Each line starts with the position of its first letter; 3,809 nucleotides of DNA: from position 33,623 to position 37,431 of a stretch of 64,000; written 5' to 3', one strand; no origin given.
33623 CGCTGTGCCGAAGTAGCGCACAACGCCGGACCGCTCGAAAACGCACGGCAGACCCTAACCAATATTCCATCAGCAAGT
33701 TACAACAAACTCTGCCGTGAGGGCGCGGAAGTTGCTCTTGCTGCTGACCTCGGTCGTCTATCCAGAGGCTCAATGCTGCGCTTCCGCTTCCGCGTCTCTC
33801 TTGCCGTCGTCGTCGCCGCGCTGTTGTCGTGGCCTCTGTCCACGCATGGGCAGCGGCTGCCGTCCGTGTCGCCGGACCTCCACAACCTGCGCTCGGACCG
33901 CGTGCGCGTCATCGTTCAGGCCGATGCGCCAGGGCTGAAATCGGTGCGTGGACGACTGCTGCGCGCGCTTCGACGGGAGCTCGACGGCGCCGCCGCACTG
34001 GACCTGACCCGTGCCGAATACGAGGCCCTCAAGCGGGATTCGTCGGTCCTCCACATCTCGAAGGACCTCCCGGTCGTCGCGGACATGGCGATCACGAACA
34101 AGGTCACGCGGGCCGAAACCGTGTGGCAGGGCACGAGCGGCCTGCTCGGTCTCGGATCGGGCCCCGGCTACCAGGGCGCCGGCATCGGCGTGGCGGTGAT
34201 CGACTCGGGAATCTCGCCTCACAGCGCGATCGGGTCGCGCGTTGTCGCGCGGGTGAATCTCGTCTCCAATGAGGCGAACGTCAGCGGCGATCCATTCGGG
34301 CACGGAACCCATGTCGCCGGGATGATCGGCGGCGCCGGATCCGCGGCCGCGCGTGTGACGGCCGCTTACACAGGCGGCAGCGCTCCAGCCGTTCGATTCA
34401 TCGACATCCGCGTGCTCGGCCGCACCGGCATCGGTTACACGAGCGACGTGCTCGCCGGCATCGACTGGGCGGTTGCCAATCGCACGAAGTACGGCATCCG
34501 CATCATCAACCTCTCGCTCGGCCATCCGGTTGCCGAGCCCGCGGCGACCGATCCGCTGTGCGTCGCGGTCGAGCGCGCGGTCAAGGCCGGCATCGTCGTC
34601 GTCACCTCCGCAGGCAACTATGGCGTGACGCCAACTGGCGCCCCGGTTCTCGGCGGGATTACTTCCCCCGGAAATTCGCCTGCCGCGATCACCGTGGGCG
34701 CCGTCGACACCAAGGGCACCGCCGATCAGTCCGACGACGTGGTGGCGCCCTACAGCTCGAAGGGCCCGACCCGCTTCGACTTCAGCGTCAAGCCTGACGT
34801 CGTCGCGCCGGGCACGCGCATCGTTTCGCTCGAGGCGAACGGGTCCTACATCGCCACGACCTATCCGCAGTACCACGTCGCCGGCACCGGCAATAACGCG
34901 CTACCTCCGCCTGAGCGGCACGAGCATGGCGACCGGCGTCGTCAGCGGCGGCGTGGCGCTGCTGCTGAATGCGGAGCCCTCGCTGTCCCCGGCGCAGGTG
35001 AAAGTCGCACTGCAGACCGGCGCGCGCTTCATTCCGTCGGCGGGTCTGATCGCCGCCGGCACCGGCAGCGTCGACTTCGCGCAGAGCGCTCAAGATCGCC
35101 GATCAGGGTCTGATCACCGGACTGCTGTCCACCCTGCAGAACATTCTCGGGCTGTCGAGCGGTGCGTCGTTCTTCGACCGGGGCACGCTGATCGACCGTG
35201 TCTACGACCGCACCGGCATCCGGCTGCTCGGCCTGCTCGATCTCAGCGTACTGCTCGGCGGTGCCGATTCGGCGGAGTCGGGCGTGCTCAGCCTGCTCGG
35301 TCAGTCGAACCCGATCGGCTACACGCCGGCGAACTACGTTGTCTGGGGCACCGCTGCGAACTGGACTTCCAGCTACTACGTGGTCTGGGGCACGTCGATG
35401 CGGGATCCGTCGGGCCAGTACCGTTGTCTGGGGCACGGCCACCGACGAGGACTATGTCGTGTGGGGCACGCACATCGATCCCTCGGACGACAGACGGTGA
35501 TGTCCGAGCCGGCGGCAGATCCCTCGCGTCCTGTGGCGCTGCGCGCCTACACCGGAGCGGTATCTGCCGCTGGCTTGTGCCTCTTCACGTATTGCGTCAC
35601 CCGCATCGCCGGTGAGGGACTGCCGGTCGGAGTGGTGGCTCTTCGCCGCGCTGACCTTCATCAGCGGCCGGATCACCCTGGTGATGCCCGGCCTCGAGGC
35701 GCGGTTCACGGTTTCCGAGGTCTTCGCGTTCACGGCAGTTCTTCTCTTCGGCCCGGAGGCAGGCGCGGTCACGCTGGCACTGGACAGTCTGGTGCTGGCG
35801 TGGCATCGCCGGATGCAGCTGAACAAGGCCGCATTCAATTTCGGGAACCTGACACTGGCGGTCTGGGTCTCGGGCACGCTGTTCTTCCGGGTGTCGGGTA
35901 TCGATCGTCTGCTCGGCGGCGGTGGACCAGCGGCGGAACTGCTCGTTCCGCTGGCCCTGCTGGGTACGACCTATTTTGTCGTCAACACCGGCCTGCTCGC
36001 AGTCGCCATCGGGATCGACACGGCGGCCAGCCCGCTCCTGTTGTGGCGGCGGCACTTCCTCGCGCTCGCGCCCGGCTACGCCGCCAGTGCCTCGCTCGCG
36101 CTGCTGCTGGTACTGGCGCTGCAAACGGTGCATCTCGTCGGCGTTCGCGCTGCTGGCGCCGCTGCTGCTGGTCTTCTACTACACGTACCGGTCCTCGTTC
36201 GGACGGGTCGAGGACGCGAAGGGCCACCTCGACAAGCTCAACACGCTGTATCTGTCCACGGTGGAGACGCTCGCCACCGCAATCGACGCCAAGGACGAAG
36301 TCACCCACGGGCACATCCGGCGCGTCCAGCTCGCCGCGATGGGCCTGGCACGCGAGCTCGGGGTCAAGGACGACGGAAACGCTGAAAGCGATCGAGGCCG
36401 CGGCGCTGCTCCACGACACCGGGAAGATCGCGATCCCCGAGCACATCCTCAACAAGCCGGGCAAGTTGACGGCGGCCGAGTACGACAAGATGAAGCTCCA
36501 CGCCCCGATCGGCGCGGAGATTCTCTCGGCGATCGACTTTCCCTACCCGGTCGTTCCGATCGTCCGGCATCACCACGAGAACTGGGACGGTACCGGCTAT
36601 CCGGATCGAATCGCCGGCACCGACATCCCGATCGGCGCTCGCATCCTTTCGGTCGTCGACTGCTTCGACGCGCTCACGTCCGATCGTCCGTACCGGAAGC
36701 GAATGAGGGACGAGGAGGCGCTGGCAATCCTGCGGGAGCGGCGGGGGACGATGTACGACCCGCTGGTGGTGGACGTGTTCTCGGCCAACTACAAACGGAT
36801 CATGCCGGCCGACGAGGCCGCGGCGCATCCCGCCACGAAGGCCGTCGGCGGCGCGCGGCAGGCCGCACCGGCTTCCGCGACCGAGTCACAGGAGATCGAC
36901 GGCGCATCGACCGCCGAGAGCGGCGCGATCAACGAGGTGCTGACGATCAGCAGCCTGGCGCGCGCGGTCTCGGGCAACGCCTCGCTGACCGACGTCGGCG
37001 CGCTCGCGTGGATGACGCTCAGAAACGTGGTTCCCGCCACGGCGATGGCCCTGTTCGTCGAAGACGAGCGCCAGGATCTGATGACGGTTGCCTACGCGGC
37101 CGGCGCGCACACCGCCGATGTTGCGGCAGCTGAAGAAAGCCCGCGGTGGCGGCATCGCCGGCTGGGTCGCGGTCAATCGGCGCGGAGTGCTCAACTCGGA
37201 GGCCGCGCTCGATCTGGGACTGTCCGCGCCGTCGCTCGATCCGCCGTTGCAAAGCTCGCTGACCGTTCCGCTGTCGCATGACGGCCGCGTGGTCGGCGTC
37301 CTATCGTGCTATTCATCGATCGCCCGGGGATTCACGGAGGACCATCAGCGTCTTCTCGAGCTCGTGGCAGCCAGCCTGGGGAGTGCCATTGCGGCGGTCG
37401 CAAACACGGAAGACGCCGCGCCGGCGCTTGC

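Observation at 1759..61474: Large palindromes whose arms are locus-specific short tandem repeats fill at least 11 intergenic gaps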

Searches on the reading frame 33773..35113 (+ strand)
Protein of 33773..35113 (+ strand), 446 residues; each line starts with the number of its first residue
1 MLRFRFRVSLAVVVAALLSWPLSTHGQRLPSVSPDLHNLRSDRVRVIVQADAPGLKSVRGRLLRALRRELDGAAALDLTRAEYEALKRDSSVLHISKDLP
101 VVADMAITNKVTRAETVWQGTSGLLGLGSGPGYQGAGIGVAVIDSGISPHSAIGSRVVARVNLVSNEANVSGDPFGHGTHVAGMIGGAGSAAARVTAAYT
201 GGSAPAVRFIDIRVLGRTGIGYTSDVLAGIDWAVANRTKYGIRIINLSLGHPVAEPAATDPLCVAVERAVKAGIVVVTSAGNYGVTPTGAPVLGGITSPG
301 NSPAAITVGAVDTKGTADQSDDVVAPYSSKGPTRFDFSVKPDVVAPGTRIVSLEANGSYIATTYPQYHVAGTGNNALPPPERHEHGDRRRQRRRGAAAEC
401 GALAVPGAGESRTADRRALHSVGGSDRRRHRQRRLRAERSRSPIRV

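Call 78: search_protein_families(library=pfam, proteins=[window:33773-35113:+], max_evalue=0.00001)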
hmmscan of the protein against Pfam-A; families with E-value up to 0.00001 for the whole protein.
window:33773-35113:+ (446 aa): 1 family
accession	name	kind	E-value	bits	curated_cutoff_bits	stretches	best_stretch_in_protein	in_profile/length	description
PF00082.27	Peptidase_S8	-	9.3e-31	107.6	21.8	1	135-358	1-216/288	Subtilase family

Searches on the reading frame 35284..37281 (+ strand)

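Call 78: search_protein_families(library=pfam, proteins=[window:35284-37281:+], max_evalue=0.00001)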
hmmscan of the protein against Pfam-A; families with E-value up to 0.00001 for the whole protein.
window:35284-37281:+ (665 aa): 2 families
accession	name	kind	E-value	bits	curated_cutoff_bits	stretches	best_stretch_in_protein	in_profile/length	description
PF13487.12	HD_5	-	1.4e-39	136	27.2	1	364-494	36-169/170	HD domain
PF01966.28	HD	-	3.9e-18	66.3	22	1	368-463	25-115/116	HD domain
